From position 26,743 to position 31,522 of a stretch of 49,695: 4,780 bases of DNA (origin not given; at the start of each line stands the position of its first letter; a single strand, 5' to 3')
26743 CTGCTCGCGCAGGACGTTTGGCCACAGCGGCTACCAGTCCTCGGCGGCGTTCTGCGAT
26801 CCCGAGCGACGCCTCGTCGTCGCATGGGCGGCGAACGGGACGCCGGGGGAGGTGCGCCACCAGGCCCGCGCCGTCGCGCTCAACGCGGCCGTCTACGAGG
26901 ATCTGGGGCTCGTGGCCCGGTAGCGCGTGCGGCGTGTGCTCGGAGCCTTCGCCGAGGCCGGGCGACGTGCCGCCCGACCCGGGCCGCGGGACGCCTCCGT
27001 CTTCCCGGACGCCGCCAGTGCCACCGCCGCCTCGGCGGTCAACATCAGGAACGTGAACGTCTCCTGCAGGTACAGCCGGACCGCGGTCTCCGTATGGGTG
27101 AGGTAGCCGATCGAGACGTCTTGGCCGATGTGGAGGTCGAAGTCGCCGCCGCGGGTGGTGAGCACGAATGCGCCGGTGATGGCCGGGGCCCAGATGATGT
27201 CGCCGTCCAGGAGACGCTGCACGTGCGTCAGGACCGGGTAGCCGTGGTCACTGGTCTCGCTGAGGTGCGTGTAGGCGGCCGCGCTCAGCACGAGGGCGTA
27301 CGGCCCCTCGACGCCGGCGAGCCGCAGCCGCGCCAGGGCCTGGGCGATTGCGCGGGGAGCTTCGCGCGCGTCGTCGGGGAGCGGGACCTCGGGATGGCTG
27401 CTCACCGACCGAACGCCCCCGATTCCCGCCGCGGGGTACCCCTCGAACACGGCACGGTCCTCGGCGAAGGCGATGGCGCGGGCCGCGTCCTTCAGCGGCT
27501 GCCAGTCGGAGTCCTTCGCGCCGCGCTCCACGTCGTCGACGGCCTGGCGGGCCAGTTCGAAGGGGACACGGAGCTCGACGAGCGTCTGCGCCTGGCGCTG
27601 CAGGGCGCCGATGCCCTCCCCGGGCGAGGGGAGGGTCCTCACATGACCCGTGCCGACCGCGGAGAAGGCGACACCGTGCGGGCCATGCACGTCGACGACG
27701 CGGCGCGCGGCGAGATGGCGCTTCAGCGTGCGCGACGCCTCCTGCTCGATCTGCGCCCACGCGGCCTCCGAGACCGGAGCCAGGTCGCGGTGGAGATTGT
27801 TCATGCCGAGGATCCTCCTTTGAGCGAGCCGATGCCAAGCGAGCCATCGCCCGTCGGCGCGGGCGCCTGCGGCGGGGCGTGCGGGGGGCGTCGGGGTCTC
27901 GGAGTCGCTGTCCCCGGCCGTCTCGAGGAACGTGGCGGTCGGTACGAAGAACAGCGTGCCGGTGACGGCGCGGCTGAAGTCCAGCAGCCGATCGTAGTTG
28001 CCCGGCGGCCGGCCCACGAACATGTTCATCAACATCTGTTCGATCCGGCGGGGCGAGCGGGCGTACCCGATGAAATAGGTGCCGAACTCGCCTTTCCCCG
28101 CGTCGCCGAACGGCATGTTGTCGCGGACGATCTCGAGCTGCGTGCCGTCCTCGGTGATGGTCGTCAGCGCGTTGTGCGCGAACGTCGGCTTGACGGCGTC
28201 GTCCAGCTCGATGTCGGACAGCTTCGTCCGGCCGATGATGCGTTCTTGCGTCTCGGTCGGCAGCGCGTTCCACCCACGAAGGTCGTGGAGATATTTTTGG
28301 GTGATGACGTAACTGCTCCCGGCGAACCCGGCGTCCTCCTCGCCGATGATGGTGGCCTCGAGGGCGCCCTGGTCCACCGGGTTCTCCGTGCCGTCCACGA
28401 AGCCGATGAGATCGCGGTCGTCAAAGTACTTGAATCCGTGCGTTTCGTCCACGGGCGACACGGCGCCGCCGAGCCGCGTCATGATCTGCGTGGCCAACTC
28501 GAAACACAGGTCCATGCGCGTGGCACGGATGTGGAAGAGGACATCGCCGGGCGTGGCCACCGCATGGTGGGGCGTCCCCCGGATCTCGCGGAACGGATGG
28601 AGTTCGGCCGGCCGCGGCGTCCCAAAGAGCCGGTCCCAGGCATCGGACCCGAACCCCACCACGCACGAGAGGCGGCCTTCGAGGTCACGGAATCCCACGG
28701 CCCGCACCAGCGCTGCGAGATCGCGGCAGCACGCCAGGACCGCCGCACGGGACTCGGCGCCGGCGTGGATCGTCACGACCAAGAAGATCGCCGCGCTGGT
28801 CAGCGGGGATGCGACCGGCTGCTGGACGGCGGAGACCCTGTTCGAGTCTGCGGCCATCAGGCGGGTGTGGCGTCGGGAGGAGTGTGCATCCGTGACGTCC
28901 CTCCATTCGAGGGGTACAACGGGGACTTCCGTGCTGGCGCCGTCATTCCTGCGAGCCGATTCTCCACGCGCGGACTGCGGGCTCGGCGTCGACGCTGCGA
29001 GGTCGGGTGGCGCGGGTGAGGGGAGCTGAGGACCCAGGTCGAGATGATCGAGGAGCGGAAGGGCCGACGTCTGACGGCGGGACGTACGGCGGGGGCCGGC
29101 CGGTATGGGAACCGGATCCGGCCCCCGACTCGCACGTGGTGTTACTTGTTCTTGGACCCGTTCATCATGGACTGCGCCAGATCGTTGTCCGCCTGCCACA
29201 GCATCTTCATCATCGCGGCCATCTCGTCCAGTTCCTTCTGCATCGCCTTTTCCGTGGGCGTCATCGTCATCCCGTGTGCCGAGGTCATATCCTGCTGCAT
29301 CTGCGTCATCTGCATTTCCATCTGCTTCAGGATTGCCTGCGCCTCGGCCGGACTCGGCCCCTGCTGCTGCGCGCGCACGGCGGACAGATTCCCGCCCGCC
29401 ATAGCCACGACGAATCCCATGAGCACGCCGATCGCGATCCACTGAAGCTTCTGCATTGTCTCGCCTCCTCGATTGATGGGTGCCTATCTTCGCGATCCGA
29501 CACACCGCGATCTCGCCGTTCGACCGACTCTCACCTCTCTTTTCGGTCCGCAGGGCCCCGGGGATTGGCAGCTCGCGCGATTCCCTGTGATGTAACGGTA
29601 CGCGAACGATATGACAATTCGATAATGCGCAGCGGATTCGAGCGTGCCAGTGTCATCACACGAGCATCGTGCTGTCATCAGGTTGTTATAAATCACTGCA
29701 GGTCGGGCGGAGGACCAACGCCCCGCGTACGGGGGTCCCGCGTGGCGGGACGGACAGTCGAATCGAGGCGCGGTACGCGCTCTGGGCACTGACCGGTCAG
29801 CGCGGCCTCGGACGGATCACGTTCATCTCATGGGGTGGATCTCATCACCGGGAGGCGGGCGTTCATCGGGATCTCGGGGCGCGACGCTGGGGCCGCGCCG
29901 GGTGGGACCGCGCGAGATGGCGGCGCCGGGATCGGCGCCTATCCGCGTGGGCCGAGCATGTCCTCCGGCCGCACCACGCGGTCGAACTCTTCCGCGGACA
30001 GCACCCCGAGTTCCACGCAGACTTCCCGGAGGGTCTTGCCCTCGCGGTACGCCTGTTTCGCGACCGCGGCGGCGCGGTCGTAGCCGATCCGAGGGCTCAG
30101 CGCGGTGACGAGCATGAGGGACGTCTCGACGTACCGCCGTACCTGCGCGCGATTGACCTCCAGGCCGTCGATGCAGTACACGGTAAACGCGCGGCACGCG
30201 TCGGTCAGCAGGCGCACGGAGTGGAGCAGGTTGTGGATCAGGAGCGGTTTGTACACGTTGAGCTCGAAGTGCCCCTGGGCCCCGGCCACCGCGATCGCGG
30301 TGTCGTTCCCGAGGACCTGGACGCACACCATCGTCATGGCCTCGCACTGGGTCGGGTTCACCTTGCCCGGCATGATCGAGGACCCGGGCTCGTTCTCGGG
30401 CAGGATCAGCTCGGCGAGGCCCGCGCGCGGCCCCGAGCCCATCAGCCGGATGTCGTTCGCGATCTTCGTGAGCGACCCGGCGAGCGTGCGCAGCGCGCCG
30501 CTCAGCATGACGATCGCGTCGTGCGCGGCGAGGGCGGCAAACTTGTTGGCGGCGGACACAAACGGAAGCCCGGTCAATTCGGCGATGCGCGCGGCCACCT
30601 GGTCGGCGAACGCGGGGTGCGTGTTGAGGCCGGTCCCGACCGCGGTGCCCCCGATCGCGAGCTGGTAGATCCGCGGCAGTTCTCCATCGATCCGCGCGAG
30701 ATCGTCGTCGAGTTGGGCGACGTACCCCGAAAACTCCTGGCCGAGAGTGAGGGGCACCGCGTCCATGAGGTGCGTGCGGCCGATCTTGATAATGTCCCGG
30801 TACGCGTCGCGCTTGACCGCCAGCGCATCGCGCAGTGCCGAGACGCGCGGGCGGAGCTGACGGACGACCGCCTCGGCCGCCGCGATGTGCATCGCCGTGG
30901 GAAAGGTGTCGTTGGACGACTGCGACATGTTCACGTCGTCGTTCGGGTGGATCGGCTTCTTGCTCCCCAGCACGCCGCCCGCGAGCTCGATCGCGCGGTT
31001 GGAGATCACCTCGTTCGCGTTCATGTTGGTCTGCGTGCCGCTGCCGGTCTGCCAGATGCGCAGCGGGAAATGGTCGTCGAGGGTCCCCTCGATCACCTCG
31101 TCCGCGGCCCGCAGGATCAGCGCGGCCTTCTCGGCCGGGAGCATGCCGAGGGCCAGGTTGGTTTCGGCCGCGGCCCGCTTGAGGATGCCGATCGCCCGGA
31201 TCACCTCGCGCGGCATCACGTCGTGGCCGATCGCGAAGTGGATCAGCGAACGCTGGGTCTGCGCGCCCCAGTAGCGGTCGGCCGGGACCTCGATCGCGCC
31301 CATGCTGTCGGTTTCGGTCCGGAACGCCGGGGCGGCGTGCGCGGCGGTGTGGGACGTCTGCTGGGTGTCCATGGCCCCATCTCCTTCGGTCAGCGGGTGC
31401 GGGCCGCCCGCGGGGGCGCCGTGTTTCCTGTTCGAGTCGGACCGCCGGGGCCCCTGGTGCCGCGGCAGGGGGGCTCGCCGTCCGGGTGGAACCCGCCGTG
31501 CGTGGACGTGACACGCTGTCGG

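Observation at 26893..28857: DyP-encapsulin locus: cargo-loading peptide pushed out of frame by a G6 run, giving a DyP-encapsulin fusion ORF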

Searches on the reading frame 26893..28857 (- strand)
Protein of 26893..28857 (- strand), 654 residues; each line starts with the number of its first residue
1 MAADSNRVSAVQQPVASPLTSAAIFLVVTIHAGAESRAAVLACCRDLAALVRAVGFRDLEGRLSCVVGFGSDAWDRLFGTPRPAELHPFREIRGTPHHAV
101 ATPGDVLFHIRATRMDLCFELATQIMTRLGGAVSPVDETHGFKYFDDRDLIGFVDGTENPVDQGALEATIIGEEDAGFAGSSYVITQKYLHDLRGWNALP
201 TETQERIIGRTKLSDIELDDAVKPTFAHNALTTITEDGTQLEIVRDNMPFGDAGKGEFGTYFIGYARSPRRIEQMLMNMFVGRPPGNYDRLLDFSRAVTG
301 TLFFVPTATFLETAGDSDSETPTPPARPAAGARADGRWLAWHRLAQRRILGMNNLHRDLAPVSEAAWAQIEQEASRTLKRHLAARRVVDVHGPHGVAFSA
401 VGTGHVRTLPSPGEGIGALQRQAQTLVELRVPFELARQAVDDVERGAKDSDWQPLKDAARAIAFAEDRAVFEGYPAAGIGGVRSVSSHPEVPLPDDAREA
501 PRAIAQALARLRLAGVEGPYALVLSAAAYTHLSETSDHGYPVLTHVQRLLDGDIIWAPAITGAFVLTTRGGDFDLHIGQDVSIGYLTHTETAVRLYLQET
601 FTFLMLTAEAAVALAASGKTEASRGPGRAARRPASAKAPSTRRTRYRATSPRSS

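Call 5: search_protein_families(library=pfam, proteins=[window:26893-28857:-])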
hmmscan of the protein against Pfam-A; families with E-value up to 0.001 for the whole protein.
window:26893-28857:- (654 aa): 3 families
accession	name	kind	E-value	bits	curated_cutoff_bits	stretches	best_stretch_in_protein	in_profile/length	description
PF04454.18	Linocin_M18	-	1.5e-98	329.5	24.3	1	352-602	1-253/253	Encapsulating protein for peroxidase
PF20628.3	Dyp_perox_C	-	3.7e-56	189.9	20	1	146-308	1-164/166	Dyp-type peroxidase, C-terminal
PF04261.18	Dyp_perox_N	-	1.2e-33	116.6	20.4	1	12-143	1-146/146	Dyp-type peroxidase, N-terminal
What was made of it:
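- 27801..28857 (-): DyP-type peroxidase cargo gene as it should read: 351 aa once the extra base is removed, with stop TGA at 27803..27801. Pfam Dyp_perox_N and Dyp_perox_C (call 5).
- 26893..27804 (-): Family-1 encapsulin shell gene, 303 aa, including a roughly 39-aa Arg-rich C-terminal tail. Pfam Linocin_M18 1-253/253 (call 5).
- On Family-1 encapsulin system (shell): PF04454 positions 1-253/253, E 1.5e-98 (call 5).
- On DyP-type peroxidase (encapsulated subgroup): PF04261 E 1.2e-33 and PF20628 E 3.7e-56 (call 5).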

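Call 11: find_encoding_contigs(protein=window:26893-28857:-, flank=3000, max_places=6)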
Protein window:26893-28857:- (654 aa): no gene with exactly this product is on record in the collection.

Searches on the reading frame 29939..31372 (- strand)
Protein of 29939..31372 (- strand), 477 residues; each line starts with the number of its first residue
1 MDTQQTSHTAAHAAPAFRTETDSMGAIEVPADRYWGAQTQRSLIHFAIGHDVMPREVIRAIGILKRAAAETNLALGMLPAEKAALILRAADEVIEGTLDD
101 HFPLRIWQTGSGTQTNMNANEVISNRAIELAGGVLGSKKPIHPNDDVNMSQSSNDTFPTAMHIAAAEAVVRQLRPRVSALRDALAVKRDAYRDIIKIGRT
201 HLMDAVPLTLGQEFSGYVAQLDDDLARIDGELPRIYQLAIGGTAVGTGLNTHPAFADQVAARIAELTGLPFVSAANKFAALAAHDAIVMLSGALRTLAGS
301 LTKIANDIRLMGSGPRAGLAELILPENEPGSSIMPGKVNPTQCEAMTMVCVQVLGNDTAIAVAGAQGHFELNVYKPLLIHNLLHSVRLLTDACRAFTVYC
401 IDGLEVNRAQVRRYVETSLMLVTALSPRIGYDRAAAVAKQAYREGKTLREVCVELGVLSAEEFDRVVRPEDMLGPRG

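Call 19: find_encoding_contigs(protein=window:29939-31372:-, flank=10000, max_places=10)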
Protein window:29939-31372:- (477 aa): 6 contigs read that carry it; 6 places shown.
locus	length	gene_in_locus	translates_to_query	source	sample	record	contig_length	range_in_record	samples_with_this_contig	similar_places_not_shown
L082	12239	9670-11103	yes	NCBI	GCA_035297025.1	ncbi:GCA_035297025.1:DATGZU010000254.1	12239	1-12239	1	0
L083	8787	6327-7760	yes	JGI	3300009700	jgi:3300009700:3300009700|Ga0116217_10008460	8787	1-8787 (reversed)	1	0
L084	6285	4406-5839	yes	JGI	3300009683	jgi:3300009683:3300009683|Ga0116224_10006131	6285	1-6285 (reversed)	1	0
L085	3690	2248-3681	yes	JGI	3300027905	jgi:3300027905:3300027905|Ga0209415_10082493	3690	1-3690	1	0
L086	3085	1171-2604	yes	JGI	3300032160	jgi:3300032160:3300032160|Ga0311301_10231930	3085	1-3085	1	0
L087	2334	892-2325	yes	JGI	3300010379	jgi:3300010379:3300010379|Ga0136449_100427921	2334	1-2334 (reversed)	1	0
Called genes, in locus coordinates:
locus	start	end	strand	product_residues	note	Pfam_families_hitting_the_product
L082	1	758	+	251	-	?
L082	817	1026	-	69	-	PF09360:zf-CDGSH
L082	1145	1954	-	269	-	PF00005:ABC_tran, PF13304:AAA_21 (weak)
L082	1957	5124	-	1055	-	PF00873:ACR_tran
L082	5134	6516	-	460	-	PF25876:HH_MFP_RND (weak), PF25954:Beta-barrel_RND_2, PF25989:YknX_C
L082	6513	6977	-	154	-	PF13411:MerR_1, PF00376:MerR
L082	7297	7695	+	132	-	PF01243:PNPOx_N, PF12900:Pyridox_ox_2 (weak), PF16242:Pyrid_ox_like (weak)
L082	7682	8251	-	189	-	PF07155:ECF-ribofla_trS (weak), PF12822:ECF_trnsprt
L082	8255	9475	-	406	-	PF02515:CoA_transf_3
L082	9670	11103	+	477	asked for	PF00206:Lyase_1, PF10415:FumaraseC_C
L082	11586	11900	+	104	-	-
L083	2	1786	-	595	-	?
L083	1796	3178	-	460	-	PF25954:Beta-barrel_RND_2, PF25967:RND-MFP_C (faint), PF25989:YknX_C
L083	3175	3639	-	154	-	PF13411:MerR_1, PF00376:MerR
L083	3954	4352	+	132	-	PF01243:PNPOx_N, PF12900:Pyridox_ox_2 (weak), PF16242:Pyrid_ox_like (weak)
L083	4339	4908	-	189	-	PF07155:ECF-ribofla_trS (weak), PF12822:ECF_trnsprt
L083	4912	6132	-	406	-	PF02515:CoA_transf_3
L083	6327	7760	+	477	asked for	PF00206:Lyase_1, PF10415:FumaraseC_C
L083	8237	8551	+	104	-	-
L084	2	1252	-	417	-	?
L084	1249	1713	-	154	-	PF13411:MerR_1, PF00376:MerR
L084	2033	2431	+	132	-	PF01243:PNPOx_N, PF12900:Pyridox_ox_2 (weak), PF16242:Pyrid_ox_like (weak)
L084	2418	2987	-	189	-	PF07155:ECF-ribofla_trS (weak), PF12822:ECF_trnsprt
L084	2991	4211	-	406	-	PF02515:CoA_transf_3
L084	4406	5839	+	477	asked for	PF00206:Lyase_1, PF10415:FumaraseC_C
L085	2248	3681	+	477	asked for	PF00206:Lyase_1, PF10415:FumaraseC_C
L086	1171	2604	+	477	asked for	PF00206:Lyase_1, PF10415:FumaraseC_C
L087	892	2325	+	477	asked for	PF00206:Lyase_1, PF10415:FumaraseC_C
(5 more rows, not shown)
